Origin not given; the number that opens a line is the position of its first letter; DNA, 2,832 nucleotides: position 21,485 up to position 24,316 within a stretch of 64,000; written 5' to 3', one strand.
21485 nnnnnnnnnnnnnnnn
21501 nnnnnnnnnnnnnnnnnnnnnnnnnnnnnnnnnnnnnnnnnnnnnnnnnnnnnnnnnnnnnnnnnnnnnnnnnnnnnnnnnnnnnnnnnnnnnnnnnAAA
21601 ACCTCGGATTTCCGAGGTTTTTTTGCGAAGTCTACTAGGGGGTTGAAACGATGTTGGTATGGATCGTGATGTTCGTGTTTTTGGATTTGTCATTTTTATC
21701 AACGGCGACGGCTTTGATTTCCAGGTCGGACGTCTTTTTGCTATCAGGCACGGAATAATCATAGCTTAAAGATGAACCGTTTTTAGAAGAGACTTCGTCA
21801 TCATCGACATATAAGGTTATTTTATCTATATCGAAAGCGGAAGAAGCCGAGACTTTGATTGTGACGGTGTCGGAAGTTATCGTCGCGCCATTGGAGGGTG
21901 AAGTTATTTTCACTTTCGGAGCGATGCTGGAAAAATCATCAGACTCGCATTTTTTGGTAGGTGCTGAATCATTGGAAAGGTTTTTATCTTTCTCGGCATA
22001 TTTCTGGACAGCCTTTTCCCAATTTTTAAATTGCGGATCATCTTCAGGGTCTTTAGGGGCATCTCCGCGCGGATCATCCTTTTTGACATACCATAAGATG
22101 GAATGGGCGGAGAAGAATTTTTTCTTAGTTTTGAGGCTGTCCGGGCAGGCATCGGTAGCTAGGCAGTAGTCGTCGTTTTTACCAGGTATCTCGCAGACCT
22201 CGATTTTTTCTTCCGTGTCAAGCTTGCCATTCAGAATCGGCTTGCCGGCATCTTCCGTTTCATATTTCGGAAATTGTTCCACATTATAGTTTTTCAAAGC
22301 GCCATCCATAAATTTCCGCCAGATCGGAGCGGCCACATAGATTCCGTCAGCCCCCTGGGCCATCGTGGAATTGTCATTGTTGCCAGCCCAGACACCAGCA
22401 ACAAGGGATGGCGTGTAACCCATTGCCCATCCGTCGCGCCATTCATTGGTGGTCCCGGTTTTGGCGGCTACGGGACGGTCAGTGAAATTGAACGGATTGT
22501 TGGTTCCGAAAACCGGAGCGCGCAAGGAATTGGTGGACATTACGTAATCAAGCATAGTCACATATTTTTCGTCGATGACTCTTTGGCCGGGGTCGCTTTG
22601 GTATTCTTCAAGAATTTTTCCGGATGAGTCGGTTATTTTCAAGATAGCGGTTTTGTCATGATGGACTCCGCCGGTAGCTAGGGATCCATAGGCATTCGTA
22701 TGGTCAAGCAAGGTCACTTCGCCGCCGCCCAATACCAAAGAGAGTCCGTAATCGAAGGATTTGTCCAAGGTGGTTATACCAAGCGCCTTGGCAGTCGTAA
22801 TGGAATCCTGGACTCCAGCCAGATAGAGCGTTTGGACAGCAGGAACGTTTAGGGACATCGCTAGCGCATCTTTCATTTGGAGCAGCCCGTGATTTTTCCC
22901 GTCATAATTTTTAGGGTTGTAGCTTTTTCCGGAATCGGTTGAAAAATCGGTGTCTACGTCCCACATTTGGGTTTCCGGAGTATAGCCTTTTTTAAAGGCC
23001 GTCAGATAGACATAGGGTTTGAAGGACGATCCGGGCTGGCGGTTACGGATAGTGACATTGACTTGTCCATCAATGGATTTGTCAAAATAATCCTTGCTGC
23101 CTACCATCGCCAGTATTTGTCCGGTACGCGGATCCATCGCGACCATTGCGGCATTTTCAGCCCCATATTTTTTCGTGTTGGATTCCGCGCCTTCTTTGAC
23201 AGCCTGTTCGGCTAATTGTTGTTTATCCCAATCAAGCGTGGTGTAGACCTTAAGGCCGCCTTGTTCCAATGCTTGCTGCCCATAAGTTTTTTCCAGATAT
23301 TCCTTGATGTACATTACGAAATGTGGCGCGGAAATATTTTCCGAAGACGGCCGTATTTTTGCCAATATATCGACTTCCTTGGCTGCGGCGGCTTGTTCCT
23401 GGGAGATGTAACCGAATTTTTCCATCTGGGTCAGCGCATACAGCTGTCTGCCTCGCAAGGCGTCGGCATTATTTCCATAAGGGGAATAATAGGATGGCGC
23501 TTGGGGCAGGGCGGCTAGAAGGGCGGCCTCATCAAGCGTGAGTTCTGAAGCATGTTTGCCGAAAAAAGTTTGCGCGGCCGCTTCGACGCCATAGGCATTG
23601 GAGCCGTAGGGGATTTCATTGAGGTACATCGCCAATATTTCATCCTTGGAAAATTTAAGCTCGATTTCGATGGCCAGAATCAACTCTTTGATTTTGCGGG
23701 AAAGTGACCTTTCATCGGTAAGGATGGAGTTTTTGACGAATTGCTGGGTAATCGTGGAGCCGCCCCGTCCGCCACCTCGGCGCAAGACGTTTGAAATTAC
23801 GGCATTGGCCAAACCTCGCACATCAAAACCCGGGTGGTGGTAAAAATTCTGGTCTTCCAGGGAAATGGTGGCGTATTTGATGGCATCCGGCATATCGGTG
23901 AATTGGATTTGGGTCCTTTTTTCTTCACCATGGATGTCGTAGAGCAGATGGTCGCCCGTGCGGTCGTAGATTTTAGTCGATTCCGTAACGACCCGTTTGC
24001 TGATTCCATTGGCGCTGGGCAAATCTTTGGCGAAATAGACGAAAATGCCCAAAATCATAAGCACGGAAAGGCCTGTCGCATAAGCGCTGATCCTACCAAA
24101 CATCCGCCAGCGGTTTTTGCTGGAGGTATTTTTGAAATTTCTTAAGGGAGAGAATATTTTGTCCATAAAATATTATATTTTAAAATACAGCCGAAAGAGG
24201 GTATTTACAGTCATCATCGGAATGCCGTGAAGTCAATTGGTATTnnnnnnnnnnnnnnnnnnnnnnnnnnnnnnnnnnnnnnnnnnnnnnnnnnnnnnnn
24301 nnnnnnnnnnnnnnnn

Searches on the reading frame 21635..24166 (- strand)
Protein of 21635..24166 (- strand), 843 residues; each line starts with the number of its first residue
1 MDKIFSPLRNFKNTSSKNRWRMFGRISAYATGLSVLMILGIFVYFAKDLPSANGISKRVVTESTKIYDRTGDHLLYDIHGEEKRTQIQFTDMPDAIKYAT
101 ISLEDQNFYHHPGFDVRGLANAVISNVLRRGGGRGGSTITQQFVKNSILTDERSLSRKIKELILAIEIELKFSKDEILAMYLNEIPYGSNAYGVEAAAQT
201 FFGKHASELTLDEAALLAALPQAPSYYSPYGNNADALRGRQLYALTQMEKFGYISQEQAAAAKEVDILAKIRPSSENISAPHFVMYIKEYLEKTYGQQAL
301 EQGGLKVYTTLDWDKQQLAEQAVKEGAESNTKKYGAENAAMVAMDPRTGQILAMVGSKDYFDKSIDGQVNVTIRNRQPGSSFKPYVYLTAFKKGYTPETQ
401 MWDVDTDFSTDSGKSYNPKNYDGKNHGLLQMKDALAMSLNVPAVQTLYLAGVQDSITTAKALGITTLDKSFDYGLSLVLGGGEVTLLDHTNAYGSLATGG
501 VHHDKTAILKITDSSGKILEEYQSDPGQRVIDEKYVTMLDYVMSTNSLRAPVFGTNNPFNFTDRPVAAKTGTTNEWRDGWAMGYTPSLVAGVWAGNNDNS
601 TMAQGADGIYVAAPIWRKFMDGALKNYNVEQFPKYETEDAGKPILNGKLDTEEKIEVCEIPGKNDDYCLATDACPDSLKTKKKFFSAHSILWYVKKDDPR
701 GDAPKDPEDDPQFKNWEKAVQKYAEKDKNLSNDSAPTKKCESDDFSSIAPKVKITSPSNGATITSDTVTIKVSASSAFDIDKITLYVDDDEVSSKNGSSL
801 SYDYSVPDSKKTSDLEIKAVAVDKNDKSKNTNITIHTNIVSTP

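Call 23: search_protein_families(library=pfam, proteins=[window:21635-24166:-], max_evalue=0.0001)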
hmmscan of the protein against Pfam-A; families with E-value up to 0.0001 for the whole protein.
window:21635-24166:- (843 aa): 3 families
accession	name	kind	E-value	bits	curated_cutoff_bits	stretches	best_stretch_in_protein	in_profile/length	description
PF00912.28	Transgly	-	9.6e-61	204.7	27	1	75-248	5-177/178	Transglycosylase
PF00905.27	Transpeptidase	-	7.9e-22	78.3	22.1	1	340-621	2-299/299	Penicillin binding protein transpeptidase domain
PF17957.7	Big_7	-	3.8e-11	43.9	24.1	1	750-808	1-60/70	Bacterial Ig domain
